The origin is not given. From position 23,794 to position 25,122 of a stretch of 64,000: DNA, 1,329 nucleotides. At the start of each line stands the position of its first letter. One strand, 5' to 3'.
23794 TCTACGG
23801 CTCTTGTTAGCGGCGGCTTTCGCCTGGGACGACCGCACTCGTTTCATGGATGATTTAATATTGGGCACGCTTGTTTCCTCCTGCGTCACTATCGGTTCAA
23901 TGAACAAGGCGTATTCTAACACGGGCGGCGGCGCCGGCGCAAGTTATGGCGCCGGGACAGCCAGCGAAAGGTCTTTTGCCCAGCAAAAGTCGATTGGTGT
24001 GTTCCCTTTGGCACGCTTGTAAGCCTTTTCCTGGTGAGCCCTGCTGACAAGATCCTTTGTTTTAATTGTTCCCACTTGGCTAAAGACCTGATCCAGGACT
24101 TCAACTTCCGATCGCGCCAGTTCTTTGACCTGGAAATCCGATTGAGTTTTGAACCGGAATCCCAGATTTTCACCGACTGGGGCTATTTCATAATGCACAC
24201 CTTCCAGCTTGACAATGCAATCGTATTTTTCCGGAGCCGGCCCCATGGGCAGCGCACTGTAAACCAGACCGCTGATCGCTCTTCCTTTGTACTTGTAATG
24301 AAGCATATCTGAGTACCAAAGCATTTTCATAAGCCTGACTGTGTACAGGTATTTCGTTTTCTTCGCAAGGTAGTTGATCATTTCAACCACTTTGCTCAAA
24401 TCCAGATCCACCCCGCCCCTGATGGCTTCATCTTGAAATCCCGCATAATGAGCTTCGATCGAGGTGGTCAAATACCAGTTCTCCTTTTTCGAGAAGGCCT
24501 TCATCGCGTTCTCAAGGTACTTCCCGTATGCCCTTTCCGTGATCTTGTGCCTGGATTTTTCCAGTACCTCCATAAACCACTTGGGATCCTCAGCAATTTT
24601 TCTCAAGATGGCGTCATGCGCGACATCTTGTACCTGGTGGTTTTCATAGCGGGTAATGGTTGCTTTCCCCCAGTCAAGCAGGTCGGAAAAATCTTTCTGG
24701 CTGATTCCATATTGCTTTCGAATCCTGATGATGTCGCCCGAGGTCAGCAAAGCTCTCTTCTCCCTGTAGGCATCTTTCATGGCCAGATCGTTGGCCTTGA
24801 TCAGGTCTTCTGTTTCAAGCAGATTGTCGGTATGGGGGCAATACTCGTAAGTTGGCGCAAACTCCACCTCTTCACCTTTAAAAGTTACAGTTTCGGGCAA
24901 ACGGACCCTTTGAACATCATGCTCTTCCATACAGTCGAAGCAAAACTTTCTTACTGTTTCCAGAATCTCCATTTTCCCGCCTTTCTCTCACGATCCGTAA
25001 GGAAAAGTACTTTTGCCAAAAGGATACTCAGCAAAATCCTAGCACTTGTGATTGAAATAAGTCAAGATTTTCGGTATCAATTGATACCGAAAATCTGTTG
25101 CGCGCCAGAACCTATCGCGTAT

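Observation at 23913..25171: Low-GC single-gene islet: a solitary zinc-ribbon-HTH-Panacea (DUF4065) antitoxin-type protein with no visible toxin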

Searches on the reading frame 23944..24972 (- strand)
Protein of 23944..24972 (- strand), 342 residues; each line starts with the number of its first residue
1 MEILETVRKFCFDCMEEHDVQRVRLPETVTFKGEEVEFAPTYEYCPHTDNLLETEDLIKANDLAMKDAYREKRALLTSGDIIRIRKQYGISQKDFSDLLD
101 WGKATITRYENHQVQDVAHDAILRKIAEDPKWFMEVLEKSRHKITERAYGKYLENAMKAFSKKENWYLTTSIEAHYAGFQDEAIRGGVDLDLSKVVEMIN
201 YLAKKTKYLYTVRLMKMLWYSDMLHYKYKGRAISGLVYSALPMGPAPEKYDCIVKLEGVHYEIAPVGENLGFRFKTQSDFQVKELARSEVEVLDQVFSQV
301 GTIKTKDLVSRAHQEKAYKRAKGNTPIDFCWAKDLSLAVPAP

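Call 4: search_protein_families(library=pfam, proteins=[window:23944-24972:-], max_evalue=0.1)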
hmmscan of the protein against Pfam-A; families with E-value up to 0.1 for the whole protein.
window:23944-24972:- (342 aa): 7 families
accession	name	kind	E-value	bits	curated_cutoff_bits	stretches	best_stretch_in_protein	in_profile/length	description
PF13274.11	SocA_Panacea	-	1.1e-17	65.4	25.7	1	214-319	1-113/113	Antitoxin SocA-like, Panacea domain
PF01381.28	HTH_3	-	9.1e-06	26.1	23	1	82-111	2-31/55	Helix-turn-helix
PF15731.11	MqsA_antitoxin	-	1.7e-05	25.4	30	1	11-117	3-110/131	Antitoxin component of bacterial toxin-antitoxin system, MqsA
PF13560.12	HTH_31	-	0.011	16.4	27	1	84-115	9-40/64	Helix-turn-helix domain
PF12844.13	HTH_19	-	0.025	14.9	30.2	1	83-113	6-36/64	Helix-turn-helix domain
PF18100.6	PDE4_UCR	-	0.056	14.5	26.9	0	275-316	46-87/119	Phosphodiesterase 4 upstream conserved regions (UCR)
PF20432.4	Xre-like-HTH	-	0.069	13.9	25.8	0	73-109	8-44/63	Antitoxin Xre-like helix-turn-helix domain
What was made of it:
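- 24640..24729 (-): Helix-turn-helix (Pfam HTH_3, aa 82-111), the presumed operator-binding and dimerising part. Call 4.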

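Call 5: search_protein_families(library=ncbifam, proteins=[window:23944-24972:-], max_evalue=0.1)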
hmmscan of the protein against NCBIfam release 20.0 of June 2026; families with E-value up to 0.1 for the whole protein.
window:23944-24972:- (342 aa): 4 families
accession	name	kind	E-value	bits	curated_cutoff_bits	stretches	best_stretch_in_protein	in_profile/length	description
TIGR03830.1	CxxCG_CxxCG_HTH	subfamily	7.9e-29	100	61.8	1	11-136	1-126/127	type II TA system antitoxin MqsA family protein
TIGR03070.1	couple_hipB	subfamily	0.0069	16.3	71.65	1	84-111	10-37/58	type II toxin-antitoxin system Y4mF family antitoxin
NF041951.1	phage_RstR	subfamily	0.013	15.7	80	1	80-129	6-53/108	RstR family transcriptional repressor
NF041265.1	NadS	equivalog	0.014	15.7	60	1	79-136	33-91/94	NadS family protein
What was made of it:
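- On MqsA-family antitoxin (NCBIfam TIGR03830; Pfam PF15731): TIGR03830 scores 100 bits against a cutoff of 61.8 over aa 11-136 (call 5).
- Checked: NCBIfam TIGR03830, MqsA family, aa 11-136, 100 bits against a cutoff of 61.8 (call 5).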

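Call 6: search_protein_families(library=padloc, proteins=[window:23944-24972:-], max_evalue=0.1)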
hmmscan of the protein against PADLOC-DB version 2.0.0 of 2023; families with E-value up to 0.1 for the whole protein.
window:23944-24972:- (342 aa): 2 families
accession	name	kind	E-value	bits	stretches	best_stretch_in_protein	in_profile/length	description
PDLC01364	Cas8a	-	0.011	13.4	1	161-218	223-283/333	CAS-I-A; effector_LS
PDLC02926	HTH_VI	-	0.035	12.4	1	83-128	8-51/92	-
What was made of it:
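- On Known anti-phage defence systems (PADLOC models): Only chance-level hits, at E >= 0.011 (call 6).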

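Call 7: find_homologous_proteins(query=window:23944-24972:-, max_evalue=0.00001)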
Query window:23944-24972:- (342 aa): 746 proteins with E <= 0.00001 among 2196 candidates; the best 120 are listed.
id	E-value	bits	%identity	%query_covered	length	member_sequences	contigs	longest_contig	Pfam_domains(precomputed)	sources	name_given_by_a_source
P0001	1.0e-227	773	99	100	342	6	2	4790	PF13274.12,PF01381.29,PF15731.12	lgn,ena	-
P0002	1.1e-179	615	78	100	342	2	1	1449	PF13274.12,PF01381.29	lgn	-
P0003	7.7e-127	441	57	100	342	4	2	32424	PF13274.12,PF15731.12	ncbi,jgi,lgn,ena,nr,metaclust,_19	ncbi:MAG: DUF4065 domain-containing protein [Clostridiaceae bacterium]|jgi:putative zinc finger/heli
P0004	9.3e-121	421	58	99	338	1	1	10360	PF13274.12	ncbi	-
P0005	4.1e-120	419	55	99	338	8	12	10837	PF13274.12,PF15731.12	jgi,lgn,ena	-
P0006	2.0e-119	417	56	99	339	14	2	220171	PF13274.12,PF15731.12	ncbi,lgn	-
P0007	2.4e-119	417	56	99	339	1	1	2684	PF13274.12,PF01381.29,PF15731.12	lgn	-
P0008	3.4e-119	416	57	96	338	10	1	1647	PF13274.12,PF15731.12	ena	-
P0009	1.6e-118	414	54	99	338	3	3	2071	PF13274.12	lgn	-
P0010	1.7e-118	414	57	96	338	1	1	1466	PF13274.12,PF15731.12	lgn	-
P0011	2.8e-118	413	55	99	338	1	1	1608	PF13274.12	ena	-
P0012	1.6e-117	411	57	96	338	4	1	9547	PF13274.12,PF15731.12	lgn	-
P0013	1.8e-117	411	55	99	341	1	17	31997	PF13274.12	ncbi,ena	-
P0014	1.9e-117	410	55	99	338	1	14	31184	PF13274.12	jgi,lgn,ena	jgi:putative zinc finger/helix-turn-helix YgiT family protein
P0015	4.2e-117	409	55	99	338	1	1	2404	PF13274.12,PF15731.12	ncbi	-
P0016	7.1e-117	409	54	99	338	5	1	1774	PF13274.12,PF15731.12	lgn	-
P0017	1.4e-116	408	56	99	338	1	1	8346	PF13274.12,PF01381.29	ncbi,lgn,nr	ncbi:MAG: DUF4065 domain-containing protein [Clostridiales bacterium]|nr:DUF4065 domain-containing p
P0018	2.7e-116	407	53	100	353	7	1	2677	PF13274.12,PF15731.12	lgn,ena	-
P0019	2.8e-116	407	55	99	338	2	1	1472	PF13274.12,PF15731.12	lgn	-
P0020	5.2e-116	406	55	99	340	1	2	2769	PF13274.12,PF15731.12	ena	-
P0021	5.5e-116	406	54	99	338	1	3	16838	PF13274.12,PF01381.29,PF15731.12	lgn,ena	-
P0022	6.8e-116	405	55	99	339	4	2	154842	PF13274.12,PF15731.12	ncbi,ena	-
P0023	9.3e-116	405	55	99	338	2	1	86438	PF13274.12,PF15731.12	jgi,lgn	-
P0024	2.3e-115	404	57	94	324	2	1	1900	PF13274.12,PF01381.29,PF15731.12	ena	-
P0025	2.3e-115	404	53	99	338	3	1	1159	PF13274.12,PF15731.12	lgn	-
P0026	2.5e-115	404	55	99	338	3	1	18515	PF13274.12,PF01381.29,PF15731.12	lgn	-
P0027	3.0e-115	403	53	99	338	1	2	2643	PF13274.12,PF01381.29,PF15731.12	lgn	-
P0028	3.4e-115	403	54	99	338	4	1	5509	PF13274.12,PF15731.12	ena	-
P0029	5.5e-115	402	53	99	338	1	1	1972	PF13274.12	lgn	-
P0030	5.5e-115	402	55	99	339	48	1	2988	PF13274.12,PF15731.12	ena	-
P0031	6.6e-115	402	54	96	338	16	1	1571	PF13274.12,PF01381.29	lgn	-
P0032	1.0e-114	401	53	99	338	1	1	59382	PF13274.12,PF15731.12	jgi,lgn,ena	-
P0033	1.2e-114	401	58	94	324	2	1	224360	PF13274.12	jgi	-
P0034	1.3e-114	401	54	99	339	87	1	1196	PF13274.12,PF15731.12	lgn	-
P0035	1.4e-114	401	55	99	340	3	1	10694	PF13274.12,PF15731.12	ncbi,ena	-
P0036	3.2e-114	400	53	99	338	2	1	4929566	PF13274.12,PF15731.12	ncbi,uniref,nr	ncbi:hypothetical protein Amet_0867 [Alkaliphilus metalliredigens QYMF]|uniref:HTH cro/C1-type domai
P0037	4.0e-114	400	53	96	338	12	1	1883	PF13274.12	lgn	-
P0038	6.1e-114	399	55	99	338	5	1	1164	PF13274.12,PF15731.12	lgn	-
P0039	7.0e-114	399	53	99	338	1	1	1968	PF13274.12,PF15731.12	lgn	-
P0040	9.3e-114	398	54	99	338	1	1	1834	PF13274.12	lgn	-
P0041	1.6e-113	398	53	99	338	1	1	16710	PF13274.12,PF01381.29,PF15731.12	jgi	jgi:putative zinc finger/helix-turn-helix YgiT family protein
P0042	2.0e-113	397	54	99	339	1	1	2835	PF13274.12,PF15731.12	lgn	-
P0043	2.0e-113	397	51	99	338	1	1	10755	PF13274.12,PF01381.29,PF15731.12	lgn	-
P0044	2.2e-113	397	54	96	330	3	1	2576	PF13274.12,PF15731.12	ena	-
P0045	2.7e-113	397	55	96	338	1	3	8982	PF13274.12,PF15731.12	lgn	-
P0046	3.2e-113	397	52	99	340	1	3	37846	PF13274.12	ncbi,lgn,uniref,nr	ncbi:type II TA system antitoxin MqsA family protein [Rossellomorea aquimaris]|uniref:Putative zinc 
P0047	3.3e-113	397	53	99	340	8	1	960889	PF13274.12,PF01381.29,PF15731.12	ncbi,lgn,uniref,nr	ncbi:type II TA system antitoxin MqsA family protein [Bacillus piscicola]|uniref:type II TA system a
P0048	3.8e-113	396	56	92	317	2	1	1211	PF13274.12,PF01381.29,PF15731.12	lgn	-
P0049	4.3e-113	396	53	99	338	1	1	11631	PF13274.12,PF01381.29,PF15731.12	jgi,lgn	jgi:putative zinc finger/helix-turn-helix YgiT family protein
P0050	4.5e-113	396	54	98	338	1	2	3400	PF13274.12,PF15731.12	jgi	-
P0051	5.6e-113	396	53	99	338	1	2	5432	PF13274.12,PF01381.29,PF15731.12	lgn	-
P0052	6.4e-113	396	56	94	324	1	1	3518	PF13274.12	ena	-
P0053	8.4e-113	395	53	99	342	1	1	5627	PF13274.12,PF15731.12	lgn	-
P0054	1.2e-112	395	53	99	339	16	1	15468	PF13274.12,PF01381.29,PF15731.12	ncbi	-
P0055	1.2e-112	395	53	99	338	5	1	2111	PF13274.12,PF01381.29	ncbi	-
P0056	1.7e-112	394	53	99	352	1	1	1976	PF13274.12,PF01381.29,PF15731.12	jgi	-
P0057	1.7e-112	394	53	99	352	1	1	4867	PF13274.12,PF15731.12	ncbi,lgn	-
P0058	2.0e-112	394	54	96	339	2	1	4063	PF13274.12,PF15731.12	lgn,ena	-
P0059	2.6e-112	394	53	99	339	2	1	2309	PF13274.12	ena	-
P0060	3.4e-112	393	52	99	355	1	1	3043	PF13274.12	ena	-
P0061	4.1e-112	393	54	94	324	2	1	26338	PF13274.12,PF15731.12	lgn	-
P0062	4.4e-112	393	52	99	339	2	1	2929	PF13274.12,PF01381.29,PF15731.12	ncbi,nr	ncbi:MAG: DUF4065 domain-containing protein [Bacillota bacterium]|nr:DUF4065 domain-containing prote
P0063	6.0e-112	392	53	99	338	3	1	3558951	PF13274.12,PF15731.12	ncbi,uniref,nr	ncbi:type II TA system antitoxin MqsA family protein [Candidatus Contubernalis alkaliaceticus]|unire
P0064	6.3e-112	392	54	96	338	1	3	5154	PF13274.12,PF15731.12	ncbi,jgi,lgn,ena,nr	ncbi:MAG: type II TA system antitoxin MqsA family protein [Limnochordia bacterium]|jgi:putative zinc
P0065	6.5e-112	392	53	99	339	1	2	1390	PF13274.12,PF15731.12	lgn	-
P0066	7.7e-112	392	53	99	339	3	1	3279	PF13274.12,PF01381.29,PF15731.12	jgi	jgi:putative zinc finger/helix-turn-helix YgiT family protein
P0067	8.2e-112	392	53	99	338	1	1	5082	PF13274.12,PF15731.12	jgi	-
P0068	9.9e-112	392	53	99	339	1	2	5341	PF13274.12,PF15731.12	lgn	-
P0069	1.6e-111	391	57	94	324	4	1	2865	PF13274.12,PF15731.12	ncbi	-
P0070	2.1e-111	391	53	99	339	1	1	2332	PF13274.12,PF15731.12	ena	-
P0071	2.5e-111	390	54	99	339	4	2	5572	PF13274.12,PF15731.12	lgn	-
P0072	2.7e-111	390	56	94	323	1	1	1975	PF13274.12,PF01381.29,PF15731.12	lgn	-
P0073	2.7e-111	390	53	99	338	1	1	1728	PF13274.12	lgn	-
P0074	2.7e-111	390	53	99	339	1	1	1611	PF13274.12,PF15731.12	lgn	-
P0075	3.6e-111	390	53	99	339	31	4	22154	PF13274.12,PF15731.12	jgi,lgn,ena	jgi:putative zinc finger/helix-turn-helix YgiT family protein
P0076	3.7e-111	390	53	99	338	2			PF13274.12,PF15731.12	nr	nr:type II TA system antitoxin MqsA family protein [Sedimentibacter sp.]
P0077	4.6e-111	389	53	98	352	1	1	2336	PF13274.12,PF15731.12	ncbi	-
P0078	5.5e-111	389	54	94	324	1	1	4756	PF13274.12,PF01381.29,PF15731.12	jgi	-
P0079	5.9e-111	389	52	99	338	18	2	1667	PF13274.12,PF15731.12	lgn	-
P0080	6.9e-111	389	52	99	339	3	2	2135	PF13274.12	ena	-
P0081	7.0e-111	389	51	99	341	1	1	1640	PF13274.12,PF15731.12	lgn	-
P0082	7.5e-111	389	53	99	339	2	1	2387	PF13274.12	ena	-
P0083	1.3e-110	388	53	99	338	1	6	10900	PF13274.12,PF15731.12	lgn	-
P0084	1.7e-110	388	51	98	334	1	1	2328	PF13274.12,PF15731.12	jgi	jgi:putative zinc finger/helix-turn-helix YgiT family protein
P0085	1.7e-110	388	52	99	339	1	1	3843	PF13274.12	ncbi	-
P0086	1.9e-110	387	53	99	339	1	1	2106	PF13274.12,PF15731.12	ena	-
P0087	2.1e-110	387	53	99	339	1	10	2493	PF13274.12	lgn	-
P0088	2.4e-110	387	51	99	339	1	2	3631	PF13274.12,PF15731.12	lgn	-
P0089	2.4e-110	387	52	99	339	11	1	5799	PF13274.12,PF15731.12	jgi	-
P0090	2.5e-110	387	52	99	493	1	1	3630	PF13274.12,PF15731.12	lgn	-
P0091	3.1e-110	387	52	99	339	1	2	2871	PF13274.12,PF15731.12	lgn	-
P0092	3.1e-110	387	52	99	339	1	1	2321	PF13274.12,PF15731.12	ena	-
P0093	3.4e-110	387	53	97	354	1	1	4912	PF13274.12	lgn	-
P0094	3.5e-110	387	53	99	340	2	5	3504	PF13274.12,PF01381.29,PF15731.12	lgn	-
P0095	3.6e-110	387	52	98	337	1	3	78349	PF13274.12,PF15731.12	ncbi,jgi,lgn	-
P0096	3.7e-110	387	51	98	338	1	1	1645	PF13274.12,PF15731.12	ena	-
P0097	5.4e-110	386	52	99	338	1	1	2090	PF13274.12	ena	-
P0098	6.7e-110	386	52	99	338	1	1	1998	PF13274.12,PF15731.12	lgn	-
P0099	7.7e-110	385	54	96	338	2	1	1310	PF13274.12,PF15731.12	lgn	-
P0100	8.3e-110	385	52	99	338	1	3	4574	PF13274.12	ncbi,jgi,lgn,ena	ncbi:MAG TPA: type II TA system antitoxin MqsA family protein [Ruminiclostridium sp.]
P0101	8.3e-110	385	52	99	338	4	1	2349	PF13274.12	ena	-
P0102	8.8e-110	385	53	96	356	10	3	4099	PF13274.12,PF01381.29,PF15731.12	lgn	-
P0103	1.2e-109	385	53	99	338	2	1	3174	PF13274.12,PF15731.12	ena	-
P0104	2.0e-109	384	52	99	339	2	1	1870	PF13274.12,PF15731.12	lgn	-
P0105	2.7e-109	384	55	94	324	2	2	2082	PF13274.12,PF01381.29,PF15731.12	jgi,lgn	-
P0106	3.0e-109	384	51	99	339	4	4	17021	PF13274.12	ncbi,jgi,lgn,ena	jgi:putative zinc finger/helix-turn-helix YgiT family protein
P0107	3.0e-109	384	54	94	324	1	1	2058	PF13274.12,PF15731.12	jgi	-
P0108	3.4e-109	383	53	99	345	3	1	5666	PF13274.12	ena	-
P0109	3.7e-109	383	53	99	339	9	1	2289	PF13274.12,PF15731.12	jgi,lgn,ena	-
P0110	3.8e-109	383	51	99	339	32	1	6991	PF13274.12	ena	-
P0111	5.4e-109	383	53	96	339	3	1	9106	PF13274.12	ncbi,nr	ncbi:MAG: DUF4065 domain-containing protein [Clostridiales bacterium]|nr:DUF4065 domain-containing p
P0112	6.5e-109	382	50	99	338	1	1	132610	PF13274.12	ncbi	-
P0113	8.3e-109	382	53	99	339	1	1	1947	PF13274.12,PF15731.12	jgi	jgi:putative zinc finger/helix-turn-helix YgiT family protein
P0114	8.5e-109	382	51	99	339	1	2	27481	PF13274.12,PF15731.12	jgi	jgi:putative zinc finger/helix-turn-helix YgiT family protein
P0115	9.1e-109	382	52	96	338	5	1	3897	PF13274.12,PF15731.12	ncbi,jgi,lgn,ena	ncbi:MAG: type II TA system antitoxin MqsA family protein [Anaerovoracaceae bacterium]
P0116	1.2e-108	382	53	96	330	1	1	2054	PF13274.12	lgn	-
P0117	1.2e-108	382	52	99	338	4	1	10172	PF13274.12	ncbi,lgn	-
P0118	1.6e-108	381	53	99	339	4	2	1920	PF13274.12,PF15731.12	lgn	-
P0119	1.7e-108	381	51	99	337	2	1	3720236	PF13274.12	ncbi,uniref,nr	ncbi:DUF4065 domain-containing protein [Metallumcola ferriviriculae]|uniref:DUF4065 domain-containin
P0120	2.5e-108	381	53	99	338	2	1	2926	PF13274.12,PF15731.12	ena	-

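Call 8: find_related_loci(query=window:23944-24972:-, collection=genome_contigs, flank=6000)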
Query window:23944-24972:- (342 aa) in genome_contigs; peptide patterns used: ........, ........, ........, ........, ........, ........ (x = any residue, [..] = any of these).
116 stretches matched a pattern; 108 encode a relative of the query (tblastn E <= 1e-3); the best 80 are kept; 80 distinct loci.
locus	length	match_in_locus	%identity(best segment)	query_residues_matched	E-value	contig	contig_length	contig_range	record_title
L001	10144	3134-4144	58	1-337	1e-127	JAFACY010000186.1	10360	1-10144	MAG: Bacillota bacterium isolate OH_SBB_6 k127_137801, whole genome shotgun sequence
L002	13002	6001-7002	56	9-342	1e-124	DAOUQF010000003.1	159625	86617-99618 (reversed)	MAG TPA_asm: Eubacteriales bacterium isolate CSMAG_119 CSMAG_119_k141_2229599_length_159625_cov_16.5288, whole genome sh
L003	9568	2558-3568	55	1-337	7e-124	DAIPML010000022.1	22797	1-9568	MAG TPA_asm: Clostridiales bacterium isolate CTOTU40535 NODE_1861_length_22797_cov_9.174479, whole genome shotgun sequen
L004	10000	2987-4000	54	1-337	7e-122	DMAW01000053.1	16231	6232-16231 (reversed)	MAG TPA_asm: Eubacteriaceae bacterium isolate UBA12179 contig_1512, whole genome shotgun sequence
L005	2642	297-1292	56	8-337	2e-127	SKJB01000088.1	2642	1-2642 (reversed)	MAG: Limnochordia bacterium isolate CSBr16_88 CSBr16-81102, whole genome shotgun sequence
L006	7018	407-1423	55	1-337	3e-121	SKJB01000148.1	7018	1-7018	MAG: Limnochordia bacterium isolate CSBr16_88 CSBr16-15563, whole genome shotgun sequence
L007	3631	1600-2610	54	1-337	9e-123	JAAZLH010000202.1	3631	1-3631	MAG: Candidatus Epulonipiscium sp. isolate AS23ysBPME_185 89964_AS23, whole genome shotgun sequence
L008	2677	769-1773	54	4-337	2e-123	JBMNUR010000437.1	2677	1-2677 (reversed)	MAG: Peptococcales bacterium isolate SBF912SR1HQ0049 scaffold_126369_c1, whole genome shotgun sequence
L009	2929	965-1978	52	1-337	1e-122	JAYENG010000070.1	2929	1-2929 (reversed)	MAG: Bacillota bacterium isolate MAG061 MAG061_70, whole genome shotgun sequence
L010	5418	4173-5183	53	1-337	1e-118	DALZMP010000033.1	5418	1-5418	MAG TPA_asm: Sedimentibacter sp. isolate CTOTU47533 NODE_814_length_5418_cov_10.441544, whole genome shotgun sequence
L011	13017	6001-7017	53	1-337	6e-118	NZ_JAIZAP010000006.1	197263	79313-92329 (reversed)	Aquibacillus saliphilus strain KHM2 6, whole genome shotgun sequence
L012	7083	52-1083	53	1-341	2e-117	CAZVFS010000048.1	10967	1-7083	MAG TPA_asm: uncultured Alkaliphilus sp. isolate binchicken_co39_526 genome assembly, contig: NODE_14186_length_10967_co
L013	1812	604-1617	53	1-337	1e-125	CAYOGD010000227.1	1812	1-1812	MAG TPA_asm: uncultured Alkaliphilus sp. isolate binchicken_co157_49 genome assembly, contig: NODE_167279_length_1812_co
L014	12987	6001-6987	54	10-337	1e-117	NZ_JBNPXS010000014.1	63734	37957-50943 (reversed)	Desulfitispora alkaliphila strain DSM 22410 Ga0373196_14, whole genome shotgun sequence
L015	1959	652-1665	53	1-337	2e-124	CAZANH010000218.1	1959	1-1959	MAG TPA_asm: uncultured Eubacteriales bacterium isolate SRP067234_co1_28 genome assembly, contig: k99_113821, whole geno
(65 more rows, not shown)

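Call 10: find_encoding_contigs(protein=P0001, flank=6000, max_places=6)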
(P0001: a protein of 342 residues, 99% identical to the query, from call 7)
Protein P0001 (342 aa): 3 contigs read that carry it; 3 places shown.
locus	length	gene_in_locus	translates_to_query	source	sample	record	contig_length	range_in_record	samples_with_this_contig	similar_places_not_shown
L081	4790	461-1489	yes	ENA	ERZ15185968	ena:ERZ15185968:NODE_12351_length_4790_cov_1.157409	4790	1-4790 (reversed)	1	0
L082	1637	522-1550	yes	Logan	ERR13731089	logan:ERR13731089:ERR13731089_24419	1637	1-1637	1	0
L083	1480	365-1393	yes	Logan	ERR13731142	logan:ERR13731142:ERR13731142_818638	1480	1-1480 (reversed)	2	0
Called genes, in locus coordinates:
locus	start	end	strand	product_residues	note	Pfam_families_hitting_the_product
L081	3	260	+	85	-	?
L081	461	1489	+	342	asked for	PF15731:MqsA_antitoxin (faint), PF01381:HTH_3 (weak), PF13274:SocA_Panacea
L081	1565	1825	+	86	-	PF01649:Ribosomal_S20p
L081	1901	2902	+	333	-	PF03816:LytR_cpsA_psr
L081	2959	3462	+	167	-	PF02075:RuvC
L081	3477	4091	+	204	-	PF01330:RuvA_N, PF14520:HHH_5, PF07499:RuvA_C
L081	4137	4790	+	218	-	?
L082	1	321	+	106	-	?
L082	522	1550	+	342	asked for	PF15731:MqsA_antitoxin (faint), PF01381:HTH_3 (weak), PF13274:SocA_Panacea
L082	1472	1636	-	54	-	?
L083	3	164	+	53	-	?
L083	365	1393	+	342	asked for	PF15731:MqsA_antitoxin (faint), PF01381:HTH_3 (weak), PF13274:SocA_Panacea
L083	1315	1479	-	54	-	?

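Call 11: find_encoding_contigs(protein=P0002, flank=6000, max_places=6)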
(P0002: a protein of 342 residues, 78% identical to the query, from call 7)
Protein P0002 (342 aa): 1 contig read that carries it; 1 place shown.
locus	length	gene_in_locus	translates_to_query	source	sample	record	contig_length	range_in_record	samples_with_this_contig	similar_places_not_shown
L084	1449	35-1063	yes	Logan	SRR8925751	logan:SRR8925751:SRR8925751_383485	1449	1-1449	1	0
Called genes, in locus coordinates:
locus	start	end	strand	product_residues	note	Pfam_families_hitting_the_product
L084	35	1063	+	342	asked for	PF01381:HTH_3 (weak), PF13274:SocA_Panacea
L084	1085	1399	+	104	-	PF01649:Ribosomal_S20p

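Call 33: search_solved_structures(query=window:23944-24972:-, max_evalue=1, show_alignments=2)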
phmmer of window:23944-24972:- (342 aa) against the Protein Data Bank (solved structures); distinct sequences matched with E-value up to 1: 4.
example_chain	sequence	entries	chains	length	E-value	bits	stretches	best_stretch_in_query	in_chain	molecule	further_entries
2kz8_A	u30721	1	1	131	0.027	17.1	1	29-131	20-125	Uncharacterized HTH-type transcriptional regulator ygiT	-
3gn5_A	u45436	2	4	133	0.027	17.1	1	29-131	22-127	HTH-type transcriptional regulator MQSA (YGIT/b3021) | Uncharacterized HTH-type transcriptional regulator ygiT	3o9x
3fmy_A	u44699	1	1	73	0.32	13.6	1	80-132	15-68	HTH-type transcriptional regulator MQSA (ygiT/b3021)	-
4asz_A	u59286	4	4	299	0.54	12.8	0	36-91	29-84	BDNF/NT-3 GROWTH FACTORS RECEPTOR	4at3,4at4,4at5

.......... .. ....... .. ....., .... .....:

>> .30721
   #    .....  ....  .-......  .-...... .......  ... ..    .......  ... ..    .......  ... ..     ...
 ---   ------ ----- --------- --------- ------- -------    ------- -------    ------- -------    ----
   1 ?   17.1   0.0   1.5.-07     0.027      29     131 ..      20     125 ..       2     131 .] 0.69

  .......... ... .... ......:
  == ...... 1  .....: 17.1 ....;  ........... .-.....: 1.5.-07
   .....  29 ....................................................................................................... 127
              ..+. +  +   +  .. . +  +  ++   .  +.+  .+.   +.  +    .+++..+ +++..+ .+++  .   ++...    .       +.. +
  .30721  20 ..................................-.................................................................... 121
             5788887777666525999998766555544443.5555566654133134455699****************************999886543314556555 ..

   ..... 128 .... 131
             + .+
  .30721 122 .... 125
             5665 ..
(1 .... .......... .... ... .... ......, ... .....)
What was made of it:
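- Closest known: Escherichia coli MqsR/MqsA. Same: The MqsA-family N-terminal half matches above the NCBIfam cutoff (TIGR03830, call 5) and weakly matches the MqsA structures 3GN5 and 2KZ8 (call 33).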
